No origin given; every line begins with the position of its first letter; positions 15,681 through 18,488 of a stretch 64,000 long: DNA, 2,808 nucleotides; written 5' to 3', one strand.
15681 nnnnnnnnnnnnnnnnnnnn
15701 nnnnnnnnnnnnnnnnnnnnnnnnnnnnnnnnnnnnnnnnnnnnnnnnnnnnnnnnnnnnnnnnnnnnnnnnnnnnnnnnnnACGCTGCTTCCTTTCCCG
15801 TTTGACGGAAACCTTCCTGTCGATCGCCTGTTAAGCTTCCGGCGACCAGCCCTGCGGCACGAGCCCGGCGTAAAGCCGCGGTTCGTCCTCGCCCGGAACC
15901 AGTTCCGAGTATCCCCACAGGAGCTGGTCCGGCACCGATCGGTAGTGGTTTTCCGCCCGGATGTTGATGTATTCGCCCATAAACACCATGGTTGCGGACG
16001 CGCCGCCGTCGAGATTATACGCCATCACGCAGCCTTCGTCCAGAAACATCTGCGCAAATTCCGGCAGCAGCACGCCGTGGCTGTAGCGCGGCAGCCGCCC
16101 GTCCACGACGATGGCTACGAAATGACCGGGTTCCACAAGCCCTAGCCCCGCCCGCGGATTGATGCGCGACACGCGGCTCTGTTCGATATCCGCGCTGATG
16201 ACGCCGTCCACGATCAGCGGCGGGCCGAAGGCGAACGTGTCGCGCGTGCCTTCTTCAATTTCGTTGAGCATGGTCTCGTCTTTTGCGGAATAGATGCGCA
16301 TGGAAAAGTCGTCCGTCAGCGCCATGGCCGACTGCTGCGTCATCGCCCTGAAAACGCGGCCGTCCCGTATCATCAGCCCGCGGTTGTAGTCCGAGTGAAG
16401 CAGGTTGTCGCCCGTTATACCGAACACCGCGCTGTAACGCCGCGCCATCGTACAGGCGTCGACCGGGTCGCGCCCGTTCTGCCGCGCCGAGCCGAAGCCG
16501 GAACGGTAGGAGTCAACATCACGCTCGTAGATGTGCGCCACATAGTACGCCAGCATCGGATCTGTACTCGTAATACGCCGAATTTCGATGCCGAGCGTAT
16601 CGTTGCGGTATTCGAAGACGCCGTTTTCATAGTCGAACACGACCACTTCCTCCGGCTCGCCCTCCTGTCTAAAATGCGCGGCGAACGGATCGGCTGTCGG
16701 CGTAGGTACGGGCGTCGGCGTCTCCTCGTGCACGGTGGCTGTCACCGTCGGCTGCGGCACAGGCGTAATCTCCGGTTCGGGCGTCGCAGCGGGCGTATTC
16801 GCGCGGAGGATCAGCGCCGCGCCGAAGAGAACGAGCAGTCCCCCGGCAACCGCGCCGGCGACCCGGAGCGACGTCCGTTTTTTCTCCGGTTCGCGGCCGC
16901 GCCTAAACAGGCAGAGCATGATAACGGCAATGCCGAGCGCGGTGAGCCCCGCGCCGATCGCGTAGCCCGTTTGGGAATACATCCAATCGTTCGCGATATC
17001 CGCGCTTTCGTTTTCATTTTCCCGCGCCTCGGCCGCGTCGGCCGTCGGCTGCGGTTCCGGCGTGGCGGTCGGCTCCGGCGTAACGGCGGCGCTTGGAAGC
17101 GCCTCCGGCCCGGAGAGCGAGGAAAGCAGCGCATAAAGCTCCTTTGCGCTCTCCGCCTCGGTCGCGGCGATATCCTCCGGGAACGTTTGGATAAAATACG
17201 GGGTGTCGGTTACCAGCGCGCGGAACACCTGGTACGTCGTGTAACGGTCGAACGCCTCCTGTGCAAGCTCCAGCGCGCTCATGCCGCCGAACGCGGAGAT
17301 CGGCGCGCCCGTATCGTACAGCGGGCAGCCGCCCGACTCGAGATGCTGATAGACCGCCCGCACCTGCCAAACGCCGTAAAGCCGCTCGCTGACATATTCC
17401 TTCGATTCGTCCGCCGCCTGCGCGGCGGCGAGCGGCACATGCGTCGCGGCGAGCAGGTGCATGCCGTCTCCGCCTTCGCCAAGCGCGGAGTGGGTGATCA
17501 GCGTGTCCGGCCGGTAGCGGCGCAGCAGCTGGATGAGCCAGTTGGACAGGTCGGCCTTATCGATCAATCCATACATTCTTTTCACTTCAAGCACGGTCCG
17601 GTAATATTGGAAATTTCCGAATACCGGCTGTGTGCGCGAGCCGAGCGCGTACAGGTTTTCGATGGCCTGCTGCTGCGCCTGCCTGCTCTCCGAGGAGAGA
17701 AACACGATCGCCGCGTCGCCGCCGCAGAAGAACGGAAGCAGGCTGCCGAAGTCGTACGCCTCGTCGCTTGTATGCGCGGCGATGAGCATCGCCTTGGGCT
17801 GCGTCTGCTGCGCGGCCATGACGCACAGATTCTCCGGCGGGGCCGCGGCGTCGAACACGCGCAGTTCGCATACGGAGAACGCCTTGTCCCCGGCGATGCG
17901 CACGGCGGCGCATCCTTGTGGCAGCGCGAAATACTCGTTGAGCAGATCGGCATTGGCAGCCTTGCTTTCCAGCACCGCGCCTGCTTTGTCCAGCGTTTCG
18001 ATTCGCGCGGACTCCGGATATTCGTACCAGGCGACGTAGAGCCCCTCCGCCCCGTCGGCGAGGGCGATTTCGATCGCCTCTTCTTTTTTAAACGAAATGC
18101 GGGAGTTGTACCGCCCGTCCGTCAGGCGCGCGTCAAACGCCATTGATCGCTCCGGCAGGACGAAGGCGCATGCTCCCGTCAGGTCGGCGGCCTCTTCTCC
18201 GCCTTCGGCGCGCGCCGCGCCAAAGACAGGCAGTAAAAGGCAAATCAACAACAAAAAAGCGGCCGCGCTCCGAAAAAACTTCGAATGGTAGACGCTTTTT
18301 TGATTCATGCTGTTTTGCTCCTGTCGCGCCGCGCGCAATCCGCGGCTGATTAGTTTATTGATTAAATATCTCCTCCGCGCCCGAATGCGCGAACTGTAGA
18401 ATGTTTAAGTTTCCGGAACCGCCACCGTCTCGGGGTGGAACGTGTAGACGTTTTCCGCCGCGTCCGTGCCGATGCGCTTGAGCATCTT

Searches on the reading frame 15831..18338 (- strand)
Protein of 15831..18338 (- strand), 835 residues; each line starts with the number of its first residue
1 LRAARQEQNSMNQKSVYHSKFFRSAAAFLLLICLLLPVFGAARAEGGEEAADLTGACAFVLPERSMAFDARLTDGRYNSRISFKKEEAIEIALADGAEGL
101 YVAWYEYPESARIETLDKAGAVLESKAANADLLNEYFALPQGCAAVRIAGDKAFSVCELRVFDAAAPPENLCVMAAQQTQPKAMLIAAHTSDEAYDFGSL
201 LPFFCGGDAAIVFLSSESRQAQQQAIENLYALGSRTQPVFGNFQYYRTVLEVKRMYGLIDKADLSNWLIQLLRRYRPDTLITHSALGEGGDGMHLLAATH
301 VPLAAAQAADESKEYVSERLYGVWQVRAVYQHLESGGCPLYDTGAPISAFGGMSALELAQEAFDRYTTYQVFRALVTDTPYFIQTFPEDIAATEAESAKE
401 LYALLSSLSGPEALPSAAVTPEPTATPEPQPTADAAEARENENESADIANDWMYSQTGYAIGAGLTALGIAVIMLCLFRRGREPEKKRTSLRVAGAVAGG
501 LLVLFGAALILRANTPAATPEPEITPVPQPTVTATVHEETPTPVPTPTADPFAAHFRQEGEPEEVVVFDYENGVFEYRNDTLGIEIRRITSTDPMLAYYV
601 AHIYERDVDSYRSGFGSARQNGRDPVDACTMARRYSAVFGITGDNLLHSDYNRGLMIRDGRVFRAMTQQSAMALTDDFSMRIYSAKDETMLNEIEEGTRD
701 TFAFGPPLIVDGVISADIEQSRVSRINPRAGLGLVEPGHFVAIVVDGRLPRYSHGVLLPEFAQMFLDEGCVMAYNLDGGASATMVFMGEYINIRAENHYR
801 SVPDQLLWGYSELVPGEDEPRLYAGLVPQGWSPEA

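Call 64: search_protein_families(library=pfam, proteins=[window:15831-18338:-], max_evalue=0.00001)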
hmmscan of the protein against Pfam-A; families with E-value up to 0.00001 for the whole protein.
window:15831-18338:- (835 aa): 1 family
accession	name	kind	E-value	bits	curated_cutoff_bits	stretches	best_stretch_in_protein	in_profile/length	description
PF09992.14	NAGPA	-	7.3e-25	88.6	25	1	637-806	3-166/169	Phosphodiester glycosidase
